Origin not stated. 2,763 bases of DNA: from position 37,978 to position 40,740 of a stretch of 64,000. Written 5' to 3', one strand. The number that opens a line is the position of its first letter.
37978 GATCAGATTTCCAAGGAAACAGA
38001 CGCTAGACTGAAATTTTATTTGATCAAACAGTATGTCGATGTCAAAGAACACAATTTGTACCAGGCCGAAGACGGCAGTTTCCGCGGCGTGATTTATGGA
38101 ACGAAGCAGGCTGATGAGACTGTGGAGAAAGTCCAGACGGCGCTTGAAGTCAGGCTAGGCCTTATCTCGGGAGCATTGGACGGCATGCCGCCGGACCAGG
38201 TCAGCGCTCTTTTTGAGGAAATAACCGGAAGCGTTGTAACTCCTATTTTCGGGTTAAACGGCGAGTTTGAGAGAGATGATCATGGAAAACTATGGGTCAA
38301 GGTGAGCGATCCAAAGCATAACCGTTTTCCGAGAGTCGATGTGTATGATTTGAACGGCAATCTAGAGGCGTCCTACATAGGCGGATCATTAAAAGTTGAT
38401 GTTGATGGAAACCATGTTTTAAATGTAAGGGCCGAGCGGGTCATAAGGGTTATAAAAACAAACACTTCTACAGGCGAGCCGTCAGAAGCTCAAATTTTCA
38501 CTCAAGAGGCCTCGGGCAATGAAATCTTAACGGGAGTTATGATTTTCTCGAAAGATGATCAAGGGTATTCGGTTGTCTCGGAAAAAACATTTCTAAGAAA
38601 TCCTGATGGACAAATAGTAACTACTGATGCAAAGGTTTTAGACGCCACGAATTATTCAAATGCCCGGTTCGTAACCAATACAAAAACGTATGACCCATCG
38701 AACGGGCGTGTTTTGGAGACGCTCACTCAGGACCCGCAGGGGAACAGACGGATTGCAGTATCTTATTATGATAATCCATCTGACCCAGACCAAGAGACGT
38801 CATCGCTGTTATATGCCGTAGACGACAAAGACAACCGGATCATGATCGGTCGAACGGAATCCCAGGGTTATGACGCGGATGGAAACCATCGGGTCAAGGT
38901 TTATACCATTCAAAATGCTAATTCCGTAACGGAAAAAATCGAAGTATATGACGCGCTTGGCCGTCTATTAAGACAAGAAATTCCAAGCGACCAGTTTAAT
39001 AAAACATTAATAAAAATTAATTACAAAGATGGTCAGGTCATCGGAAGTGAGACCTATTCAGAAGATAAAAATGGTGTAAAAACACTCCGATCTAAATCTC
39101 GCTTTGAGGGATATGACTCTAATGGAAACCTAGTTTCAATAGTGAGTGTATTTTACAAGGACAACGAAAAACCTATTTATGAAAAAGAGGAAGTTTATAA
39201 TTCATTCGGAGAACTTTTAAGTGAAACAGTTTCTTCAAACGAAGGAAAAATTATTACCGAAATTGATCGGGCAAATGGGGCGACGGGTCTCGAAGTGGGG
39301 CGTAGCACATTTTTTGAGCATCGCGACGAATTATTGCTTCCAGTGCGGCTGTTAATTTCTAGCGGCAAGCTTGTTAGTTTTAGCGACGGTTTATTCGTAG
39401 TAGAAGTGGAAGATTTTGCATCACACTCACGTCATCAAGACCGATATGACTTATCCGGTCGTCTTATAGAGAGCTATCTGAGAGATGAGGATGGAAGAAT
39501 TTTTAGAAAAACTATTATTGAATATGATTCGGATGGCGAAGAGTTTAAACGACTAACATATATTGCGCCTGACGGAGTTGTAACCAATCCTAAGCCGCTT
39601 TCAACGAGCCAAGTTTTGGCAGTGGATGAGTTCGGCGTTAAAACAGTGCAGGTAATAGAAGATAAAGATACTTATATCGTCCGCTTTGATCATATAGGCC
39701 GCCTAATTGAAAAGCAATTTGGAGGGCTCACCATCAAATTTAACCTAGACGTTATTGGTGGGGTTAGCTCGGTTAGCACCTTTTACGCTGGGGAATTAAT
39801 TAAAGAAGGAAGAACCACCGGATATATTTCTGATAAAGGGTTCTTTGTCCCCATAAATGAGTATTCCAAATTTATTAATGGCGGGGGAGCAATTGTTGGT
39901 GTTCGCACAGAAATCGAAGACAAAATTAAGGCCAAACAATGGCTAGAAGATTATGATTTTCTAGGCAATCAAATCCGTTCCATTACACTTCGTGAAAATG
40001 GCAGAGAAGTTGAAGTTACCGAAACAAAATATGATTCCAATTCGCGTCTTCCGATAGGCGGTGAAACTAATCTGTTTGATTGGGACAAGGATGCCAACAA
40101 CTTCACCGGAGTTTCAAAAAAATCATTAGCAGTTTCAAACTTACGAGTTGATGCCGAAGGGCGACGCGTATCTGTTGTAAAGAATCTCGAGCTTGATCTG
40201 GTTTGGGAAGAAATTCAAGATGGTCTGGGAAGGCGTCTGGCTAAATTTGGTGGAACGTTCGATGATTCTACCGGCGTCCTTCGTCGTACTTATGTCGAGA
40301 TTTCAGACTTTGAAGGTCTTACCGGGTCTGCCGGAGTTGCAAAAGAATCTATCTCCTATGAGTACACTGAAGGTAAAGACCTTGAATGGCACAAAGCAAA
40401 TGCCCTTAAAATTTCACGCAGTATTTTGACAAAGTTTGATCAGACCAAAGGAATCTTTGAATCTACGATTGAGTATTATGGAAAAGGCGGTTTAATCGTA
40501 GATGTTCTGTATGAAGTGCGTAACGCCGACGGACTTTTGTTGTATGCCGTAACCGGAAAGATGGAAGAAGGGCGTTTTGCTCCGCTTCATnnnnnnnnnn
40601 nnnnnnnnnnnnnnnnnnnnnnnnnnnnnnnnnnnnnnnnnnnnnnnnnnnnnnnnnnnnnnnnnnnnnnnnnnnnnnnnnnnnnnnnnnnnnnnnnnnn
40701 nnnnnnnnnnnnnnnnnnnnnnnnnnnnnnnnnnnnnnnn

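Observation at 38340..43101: Rhs/teneurin-like YD-repeat shell region inside giant ORF2, ending near a DPxGL-like motif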

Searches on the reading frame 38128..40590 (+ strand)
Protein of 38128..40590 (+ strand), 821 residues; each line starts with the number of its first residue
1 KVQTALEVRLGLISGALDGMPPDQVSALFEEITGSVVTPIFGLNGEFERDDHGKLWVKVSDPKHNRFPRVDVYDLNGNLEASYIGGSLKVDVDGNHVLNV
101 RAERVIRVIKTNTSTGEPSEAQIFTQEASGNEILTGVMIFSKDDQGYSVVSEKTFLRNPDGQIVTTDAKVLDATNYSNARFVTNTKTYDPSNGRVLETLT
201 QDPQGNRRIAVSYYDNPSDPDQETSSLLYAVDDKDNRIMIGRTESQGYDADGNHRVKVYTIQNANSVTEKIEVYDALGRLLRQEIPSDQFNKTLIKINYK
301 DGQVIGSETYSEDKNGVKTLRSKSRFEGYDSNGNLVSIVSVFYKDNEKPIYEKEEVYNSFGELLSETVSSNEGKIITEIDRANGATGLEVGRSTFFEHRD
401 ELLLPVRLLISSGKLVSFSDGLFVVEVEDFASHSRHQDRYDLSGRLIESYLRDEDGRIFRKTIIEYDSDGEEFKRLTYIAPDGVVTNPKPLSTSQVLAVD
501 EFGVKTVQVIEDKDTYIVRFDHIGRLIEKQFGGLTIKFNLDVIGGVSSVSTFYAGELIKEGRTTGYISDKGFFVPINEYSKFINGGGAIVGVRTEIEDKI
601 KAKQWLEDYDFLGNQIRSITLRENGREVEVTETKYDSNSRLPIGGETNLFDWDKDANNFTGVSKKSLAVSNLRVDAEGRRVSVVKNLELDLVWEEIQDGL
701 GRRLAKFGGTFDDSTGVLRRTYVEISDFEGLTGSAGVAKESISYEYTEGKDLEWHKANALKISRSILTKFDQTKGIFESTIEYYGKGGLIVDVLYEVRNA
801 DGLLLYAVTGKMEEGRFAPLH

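Call 49: search_protein_families(library=pfam, alignment_id=A3, max_evalue=0.01)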
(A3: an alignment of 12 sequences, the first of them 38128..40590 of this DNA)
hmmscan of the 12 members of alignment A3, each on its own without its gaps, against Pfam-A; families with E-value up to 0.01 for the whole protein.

A. member 1, window:38128-40590:+ (821 aa): 1 family
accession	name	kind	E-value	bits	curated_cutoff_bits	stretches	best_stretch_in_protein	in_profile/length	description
PF05593.20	RHS_repeat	-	6.1e-05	23.8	22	0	440-470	1-26/38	RHS Repeat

B. families by the number of members that match (of 12 scanned): 8 families
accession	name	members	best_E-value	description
PF05593.20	RHS_repeat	3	2.9e-12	RHS Repeat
PF11178.13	DUF2963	1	9.1e-11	Protein of unknown function (DUF2963)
PF19448.4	DUF5986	1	0.00023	Family of unknown function (DUF5986)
PF13202.12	EF-hand_5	1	0.0013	EF hand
PF07501.17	G5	1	0.0029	G5 domain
PF00036.39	EF-hand_1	1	0.0031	EF hand domain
PF07661.19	MORN_2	1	0.0075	MORN repeat variant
PF13405.12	EF-hand_6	1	0.0079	EF-hand domain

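Call 59: search_solved_structures(query=A3, max_evalue=10, show_alignments=3)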
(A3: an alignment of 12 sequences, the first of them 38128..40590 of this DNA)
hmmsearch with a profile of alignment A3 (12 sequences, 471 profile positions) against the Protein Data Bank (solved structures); distinct sequences matched with E-value up to 10: 4.
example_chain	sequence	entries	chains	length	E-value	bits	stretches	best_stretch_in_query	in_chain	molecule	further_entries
7q97_A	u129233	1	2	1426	5.1e-18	68.5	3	184-361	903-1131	Rhs family protein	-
7pq5_L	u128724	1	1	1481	3.7e-09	39.2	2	258-363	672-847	Tre23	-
5e9u_B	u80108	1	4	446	0.93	11.5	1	177-228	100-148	Glycosyltransferase-stabilizing protein Gtf2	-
5e9t_B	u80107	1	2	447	0.94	11.5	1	177-228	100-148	Glycosyltransferase-stabilizing protein Gtf2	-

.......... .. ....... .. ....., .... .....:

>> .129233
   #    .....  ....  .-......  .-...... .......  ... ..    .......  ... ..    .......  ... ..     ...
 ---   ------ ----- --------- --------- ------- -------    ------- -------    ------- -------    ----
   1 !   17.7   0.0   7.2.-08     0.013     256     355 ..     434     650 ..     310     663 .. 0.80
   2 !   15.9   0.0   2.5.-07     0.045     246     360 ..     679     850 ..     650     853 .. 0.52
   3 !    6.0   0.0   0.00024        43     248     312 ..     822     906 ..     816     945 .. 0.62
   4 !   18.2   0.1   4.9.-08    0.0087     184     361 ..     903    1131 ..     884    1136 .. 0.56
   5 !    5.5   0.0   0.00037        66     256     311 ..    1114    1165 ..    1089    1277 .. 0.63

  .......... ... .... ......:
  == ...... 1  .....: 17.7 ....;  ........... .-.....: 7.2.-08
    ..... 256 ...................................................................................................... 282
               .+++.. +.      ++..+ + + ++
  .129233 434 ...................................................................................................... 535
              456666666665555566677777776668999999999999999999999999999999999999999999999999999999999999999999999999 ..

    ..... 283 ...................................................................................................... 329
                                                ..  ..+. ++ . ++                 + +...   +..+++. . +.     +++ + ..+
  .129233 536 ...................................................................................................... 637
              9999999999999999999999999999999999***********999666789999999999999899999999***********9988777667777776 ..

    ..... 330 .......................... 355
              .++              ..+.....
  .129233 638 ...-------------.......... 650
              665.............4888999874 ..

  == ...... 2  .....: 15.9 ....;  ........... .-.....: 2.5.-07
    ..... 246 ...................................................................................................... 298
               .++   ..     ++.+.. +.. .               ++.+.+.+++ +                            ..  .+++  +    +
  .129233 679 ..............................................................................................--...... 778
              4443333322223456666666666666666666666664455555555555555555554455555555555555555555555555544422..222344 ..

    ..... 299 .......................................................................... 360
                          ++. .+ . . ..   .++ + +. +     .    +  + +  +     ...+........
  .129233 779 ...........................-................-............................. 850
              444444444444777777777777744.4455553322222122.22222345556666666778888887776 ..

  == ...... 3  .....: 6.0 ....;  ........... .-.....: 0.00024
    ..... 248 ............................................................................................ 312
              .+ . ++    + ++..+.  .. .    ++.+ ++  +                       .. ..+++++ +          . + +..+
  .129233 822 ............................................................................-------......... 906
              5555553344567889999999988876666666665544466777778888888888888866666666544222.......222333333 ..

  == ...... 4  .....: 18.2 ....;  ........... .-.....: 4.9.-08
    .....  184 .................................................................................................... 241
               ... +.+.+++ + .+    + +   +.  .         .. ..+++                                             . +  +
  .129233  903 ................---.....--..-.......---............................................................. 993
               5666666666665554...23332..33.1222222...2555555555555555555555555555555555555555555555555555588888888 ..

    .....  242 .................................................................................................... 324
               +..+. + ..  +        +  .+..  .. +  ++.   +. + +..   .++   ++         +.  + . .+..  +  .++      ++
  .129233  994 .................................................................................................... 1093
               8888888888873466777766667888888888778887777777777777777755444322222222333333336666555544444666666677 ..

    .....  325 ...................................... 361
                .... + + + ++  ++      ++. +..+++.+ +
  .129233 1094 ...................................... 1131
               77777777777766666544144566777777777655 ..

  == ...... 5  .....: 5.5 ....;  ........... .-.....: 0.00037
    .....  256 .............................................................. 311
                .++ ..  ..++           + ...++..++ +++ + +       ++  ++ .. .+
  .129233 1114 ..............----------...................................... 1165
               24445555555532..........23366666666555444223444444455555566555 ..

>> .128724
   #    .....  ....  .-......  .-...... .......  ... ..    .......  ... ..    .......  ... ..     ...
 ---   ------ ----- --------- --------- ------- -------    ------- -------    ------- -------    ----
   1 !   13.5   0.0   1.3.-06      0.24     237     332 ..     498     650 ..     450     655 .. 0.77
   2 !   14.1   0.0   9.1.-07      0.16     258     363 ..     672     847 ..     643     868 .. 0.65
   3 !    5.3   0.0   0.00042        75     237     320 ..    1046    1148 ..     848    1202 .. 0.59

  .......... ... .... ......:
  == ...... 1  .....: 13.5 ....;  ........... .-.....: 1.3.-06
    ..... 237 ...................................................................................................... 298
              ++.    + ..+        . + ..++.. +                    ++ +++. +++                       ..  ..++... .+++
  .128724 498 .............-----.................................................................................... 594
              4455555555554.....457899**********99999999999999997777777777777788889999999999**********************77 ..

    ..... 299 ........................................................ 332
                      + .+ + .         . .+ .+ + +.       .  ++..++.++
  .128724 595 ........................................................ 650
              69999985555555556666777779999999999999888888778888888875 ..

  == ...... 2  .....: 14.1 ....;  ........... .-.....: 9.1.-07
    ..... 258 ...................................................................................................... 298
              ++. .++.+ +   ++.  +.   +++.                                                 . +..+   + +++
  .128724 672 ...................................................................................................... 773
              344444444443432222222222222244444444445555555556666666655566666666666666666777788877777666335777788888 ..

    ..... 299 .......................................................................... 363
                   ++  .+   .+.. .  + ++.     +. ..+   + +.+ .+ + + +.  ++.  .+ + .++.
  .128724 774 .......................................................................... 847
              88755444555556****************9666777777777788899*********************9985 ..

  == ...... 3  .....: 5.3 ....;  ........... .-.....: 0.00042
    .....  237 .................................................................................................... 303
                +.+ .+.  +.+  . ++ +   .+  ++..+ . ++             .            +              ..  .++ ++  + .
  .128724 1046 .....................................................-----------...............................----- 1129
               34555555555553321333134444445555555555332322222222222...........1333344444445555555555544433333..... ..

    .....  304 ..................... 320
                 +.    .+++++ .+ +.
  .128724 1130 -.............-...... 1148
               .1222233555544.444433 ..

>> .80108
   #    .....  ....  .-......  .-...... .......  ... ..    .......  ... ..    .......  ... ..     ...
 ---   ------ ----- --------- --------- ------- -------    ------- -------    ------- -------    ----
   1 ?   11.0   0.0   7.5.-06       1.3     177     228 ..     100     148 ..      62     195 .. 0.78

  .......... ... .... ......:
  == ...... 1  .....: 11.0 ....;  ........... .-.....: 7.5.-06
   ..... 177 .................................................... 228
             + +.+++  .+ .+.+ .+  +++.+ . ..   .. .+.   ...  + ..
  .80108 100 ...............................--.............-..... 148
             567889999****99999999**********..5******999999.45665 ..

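Call 69: predict_structure(alignment_id=A3)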
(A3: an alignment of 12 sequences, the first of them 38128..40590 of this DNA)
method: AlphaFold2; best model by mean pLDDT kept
length: 821 residues; sequences in the alignment: 12
mean_pLDDT: 67.4   pTM: 0.57
mean pLDDT of the five models: 67.4, 67.1, 66.5, 66.4, 64.6
residues with pLDDT >= 90: 58; 70-90: 391; 50-70: 175; < 50: 197
segments of 3 or more residues with pLDDT < 50: 1-15, 39-47, 61-68, 84-142, 144-149, 151-193, 729-739, 760-779, 784-789, 797-805, 815-821
pLDDT, mean of each block of 10 residues (from residue 1): 40 49 58 52 44 60 47 60 44 37 34 39 41 42 45 44 39 29 36 58 71 64 75 78 84 83 64 80 76 85 84 85 89 86 81 86 85 84 70 82 68 83 83 81 83 82 85 87 76 90 88 82 82 80 75 79 86 81 75 82 79 78 76 73 75 74 63 66 75 73 76 80 66 42 72 67 41 43 48 50 48 48 36
secondary structure, 60 per line:
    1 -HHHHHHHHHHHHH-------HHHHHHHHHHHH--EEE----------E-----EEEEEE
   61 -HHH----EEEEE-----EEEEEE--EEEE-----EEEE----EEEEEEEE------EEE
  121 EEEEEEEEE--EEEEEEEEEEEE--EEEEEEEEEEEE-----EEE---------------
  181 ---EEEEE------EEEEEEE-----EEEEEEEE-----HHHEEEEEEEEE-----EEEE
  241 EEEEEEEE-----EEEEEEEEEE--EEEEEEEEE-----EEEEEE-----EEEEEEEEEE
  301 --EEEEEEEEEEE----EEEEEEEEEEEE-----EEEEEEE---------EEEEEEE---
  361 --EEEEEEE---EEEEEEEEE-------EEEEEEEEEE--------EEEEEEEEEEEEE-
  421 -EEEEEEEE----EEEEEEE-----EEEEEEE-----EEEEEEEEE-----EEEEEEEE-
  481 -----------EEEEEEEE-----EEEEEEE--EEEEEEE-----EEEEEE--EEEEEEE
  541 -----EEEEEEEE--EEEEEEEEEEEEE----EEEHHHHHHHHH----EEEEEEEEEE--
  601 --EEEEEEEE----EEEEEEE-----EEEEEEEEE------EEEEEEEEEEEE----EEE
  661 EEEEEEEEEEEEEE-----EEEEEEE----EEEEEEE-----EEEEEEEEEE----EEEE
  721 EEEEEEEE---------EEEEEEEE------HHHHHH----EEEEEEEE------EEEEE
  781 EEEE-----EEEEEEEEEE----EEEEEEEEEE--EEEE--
elements in order (helices of 4 or more, strands of 3 or more residues): H2-14 H22-33 E36-38 E55-60 E69-73 E79-84 E87-90 E96-99 E104-111 E118-129 E132-143 E146-157 E163-165 E184-188 E195-201 E207-214 E223-231 E237-248 E254-263 E266-274 E280-285 E291-300 E303-313 E318-329 E335-341 E351-357 E363-369 E373-381 E389-398 E407-419 E422-429 E434-440 E446-452 E458-466 E472-479 E492-499 E505-511 E514-520 E526-531 E534-540 E546-553 E556-568 E573-575 H576-584 E589-598 E603-610 E615-621 E627-635 E642-653 E658-674 E680-686 E691-697 E703-712 E717-728 E738-745 H752-757 E762-769 E776-784 E790-799 E804-813 E816-819

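Call 71: fold_search(model_id=the predicted structure, library=pdb)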
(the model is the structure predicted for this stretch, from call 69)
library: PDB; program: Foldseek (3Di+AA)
matches with E <= 10: 824; with E <= 0.001: 102
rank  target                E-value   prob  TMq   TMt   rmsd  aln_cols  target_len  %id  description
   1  8qja_C                7.2e-17  1.00  0.14  0.12  22.1      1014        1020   12  T6SS-linked Rhs repeat protein - Advenella mimigardefordensis VgrG-Rhs core (released 2024-09-25)
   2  8qja_A                8.6e-17  1.00  0.15  0.13  22.3       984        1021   12  T6SS-linked Rhs repeat protein - Advenella mimigardefordensis VgrG-Rhs core (released 2024-09-25)
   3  8qja_B                1.1e-16  1.00  0.15  0.13  22.2       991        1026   12  T6SS-linked Rhs repeat protein - Advenella mimigardefordensis VgrG-Rhs core (released 2024-09-25)
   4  8qja_D                2.9e-16  1.00  0.14  0.13  21.1      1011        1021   13  T6SS-linked Rhs repeat protein - Advenella mimigardefordensis VgrG-Rhs core (released 2024-09-25)
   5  8cp6_B                3.9e-15  1.00  0.16  0.13  22.1      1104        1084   12  Type six secretion system exported effector 5 (Tse5) (released 2023-12-06)
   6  8qjc                  6.4e-15  1.00  0.14  0.12  25.1       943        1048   13  T6SS-linked Rhs repeat protein - Salmonella bongori Rhs-core domain with toxin domain (released 2024-09-25)
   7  8qjb_A                1.8e-14  1.00  0.16  0.14  25.2      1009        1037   13  T6SS-linked Rhs repeat protein - Salmonella bongori Rhs-core domain extended N-terminus (released 2024-09-25)
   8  6ske_A                2.9e-14  1.00  0.16  0.10  22.5      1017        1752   11  Teneurin 2 in complex with Latrophilin 2 Lec domain (released 2020-02-12)
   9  8uxt                  1.2e-13  1.00  0.14  0.10  22.8       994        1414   12  Acinetobacter baumannii Tse15 Rhs effector, toxin cleavage mutant (D1369N, D1391N) (released 2024-10-09)
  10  8uy4_A                1.5e-13  1.00  0.13  0.09  27.2       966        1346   13  Acinetobacter baumannii Tse15 Rhs effector (released 2024-10-09)
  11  9g2h_A                2.1e-13  1.00  0.12  0.09  26.4       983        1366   11  Mouse Teneurin2 dimer variant A1B0 (released 2026-01-21)
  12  6fb3_A                2.2e-13  1.00  0.12  0.08  24.1       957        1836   11  Teneurin 2 Partial Extracellular Domain (released 2018-03-28)
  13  9g41_A                4.6e-13  1.00  0.12  0.08  24.0       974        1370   10  Mouse Teneurin2 dimer variant A0B1 (released 2026-01-21)
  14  7bam_A                6.8e-13  1.00  0.14  0.07  29.6       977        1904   11  human Teneurin4 WT C2 (released 2021-12-01)
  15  9g2f_A                7.5e-13  1.00  0.14  0.08  26.5      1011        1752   11  Mouse Teneurin2 dimer variant A1B1 (released 2026-01-21)
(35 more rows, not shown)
